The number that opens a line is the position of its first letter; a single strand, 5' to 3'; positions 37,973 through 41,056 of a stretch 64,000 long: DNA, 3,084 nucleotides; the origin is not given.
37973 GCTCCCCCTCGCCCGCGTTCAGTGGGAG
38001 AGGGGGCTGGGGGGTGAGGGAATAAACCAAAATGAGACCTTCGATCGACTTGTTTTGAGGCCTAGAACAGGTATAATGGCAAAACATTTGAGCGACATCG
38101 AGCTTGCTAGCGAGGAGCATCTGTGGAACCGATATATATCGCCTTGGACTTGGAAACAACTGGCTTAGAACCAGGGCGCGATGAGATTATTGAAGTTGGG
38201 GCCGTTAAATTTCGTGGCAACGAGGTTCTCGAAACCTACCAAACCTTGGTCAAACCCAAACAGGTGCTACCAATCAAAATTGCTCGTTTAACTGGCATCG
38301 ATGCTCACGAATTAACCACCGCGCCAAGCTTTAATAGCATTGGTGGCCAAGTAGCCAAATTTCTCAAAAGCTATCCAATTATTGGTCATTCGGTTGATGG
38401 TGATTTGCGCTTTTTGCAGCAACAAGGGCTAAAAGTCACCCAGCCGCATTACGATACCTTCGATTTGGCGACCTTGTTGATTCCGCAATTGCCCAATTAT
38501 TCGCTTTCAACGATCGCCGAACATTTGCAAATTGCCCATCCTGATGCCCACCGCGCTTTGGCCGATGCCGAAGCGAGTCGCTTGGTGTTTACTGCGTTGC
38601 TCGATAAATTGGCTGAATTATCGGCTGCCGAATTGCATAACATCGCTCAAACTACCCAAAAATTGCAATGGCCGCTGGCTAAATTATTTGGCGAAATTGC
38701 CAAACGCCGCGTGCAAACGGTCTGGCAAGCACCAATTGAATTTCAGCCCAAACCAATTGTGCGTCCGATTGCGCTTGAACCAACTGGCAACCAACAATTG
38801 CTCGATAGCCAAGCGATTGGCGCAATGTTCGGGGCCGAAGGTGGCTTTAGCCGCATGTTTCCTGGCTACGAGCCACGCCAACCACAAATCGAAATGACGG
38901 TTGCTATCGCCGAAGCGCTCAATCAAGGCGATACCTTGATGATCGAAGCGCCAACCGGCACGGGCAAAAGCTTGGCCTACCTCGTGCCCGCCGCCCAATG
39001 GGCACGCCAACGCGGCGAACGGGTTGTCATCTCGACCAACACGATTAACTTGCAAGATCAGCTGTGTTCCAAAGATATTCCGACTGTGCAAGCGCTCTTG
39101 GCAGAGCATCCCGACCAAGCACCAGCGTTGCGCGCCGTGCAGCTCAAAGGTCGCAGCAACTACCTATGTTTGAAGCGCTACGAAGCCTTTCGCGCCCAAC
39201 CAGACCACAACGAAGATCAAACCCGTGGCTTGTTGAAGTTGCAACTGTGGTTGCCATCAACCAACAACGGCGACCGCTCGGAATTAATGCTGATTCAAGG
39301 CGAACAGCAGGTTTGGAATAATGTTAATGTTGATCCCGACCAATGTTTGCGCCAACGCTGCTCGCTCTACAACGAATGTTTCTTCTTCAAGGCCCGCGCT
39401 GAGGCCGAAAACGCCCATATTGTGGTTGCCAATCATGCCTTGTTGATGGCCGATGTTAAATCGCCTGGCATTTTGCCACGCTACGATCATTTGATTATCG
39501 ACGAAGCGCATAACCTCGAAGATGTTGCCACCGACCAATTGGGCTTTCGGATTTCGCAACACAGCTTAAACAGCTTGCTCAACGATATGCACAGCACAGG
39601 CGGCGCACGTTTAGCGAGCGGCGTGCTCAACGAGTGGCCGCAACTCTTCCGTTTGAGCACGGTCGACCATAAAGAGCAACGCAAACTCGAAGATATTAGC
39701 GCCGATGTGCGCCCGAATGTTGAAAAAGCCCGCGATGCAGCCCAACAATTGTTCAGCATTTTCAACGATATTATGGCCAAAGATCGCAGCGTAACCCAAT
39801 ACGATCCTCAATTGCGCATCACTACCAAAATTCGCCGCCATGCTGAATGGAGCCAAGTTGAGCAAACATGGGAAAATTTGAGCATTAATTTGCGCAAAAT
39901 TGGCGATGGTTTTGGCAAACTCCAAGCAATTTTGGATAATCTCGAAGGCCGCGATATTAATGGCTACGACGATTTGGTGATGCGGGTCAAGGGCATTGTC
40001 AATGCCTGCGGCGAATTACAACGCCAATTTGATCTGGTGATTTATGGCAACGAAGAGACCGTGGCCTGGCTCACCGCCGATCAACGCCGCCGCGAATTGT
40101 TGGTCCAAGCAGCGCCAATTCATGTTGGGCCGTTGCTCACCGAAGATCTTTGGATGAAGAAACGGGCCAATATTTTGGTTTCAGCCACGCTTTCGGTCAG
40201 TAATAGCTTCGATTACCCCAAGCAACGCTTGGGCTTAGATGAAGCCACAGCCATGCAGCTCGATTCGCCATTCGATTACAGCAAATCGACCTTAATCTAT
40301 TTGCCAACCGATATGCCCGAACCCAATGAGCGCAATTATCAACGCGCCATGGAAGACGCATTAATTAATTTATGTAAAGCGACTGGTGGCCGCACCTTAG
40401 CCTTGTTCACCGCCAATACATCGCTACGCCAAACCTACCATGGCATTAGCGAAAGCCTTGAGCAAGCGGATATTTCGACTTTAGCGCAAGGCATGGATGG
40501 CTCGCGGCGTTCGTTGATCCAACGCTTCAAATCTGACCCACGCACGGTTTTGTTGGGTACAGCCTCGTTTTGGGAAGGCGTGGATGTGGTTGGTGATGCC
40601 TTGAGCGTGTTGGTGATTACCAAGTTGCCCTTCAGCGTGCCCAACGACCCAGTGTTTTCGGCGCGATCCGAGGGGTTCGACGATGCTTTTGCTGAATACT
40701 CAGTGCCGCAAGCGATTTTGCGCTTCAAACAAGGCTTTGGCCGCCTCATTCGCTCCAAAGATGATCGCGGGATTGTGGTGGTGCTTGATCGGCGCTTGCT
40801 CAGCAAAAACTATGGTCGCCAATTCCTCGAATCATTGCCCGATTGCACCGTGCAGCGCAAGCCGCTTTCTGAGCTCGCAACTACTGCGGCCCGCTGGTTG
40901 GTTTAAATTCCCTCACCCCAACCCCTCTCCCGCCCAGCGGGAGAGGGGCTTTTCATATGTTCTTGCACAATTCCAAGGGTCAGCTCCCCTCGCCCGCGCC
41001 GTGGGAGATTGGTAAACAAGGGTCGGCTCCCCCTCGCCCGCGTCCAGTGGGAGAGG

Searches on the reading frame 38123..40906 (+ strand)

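Call 24: search_protein_families(library=pfam, proteins=[window:38123-40906:+], max_evalue=0.001)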
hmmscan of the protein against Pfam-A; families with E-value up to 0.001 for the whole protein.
window:38123-40906:+ (927 aa): 7 families
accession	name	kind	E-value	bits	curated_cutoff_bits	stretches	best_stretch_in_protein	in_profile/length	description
PF13307.12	Helicase_C_2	-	2.5e-41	142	25.3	1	748-907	2-169/170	Helicase C-terminal domain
PF00929.31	RNase_T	-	3.3e-26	93.2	24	1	6-153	1-161/164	Exonuclease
PF00270.35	DEAD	-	1.3e-12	48.2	26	1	261-316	7-63/167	DEAD/DEAH box helicase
PF04851.21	ResIII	-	8e-09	36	22.5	1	249-315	2-70/164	Type III restriction enzyme, res subunit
PF06733.21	DEAD_2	-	3.5e-07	30.5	21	1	409-482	96-172/172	DEAD_2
PF21762.3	DEDDh_C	-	0.0006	20.5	27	0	86-149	110-178/188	DNA polymerase III subunit epsilon-like, C-terminal domain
PF13482.12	RNase_H_2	-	0.00091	19.6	22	0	8-138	3-116/165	RNase_H superfamily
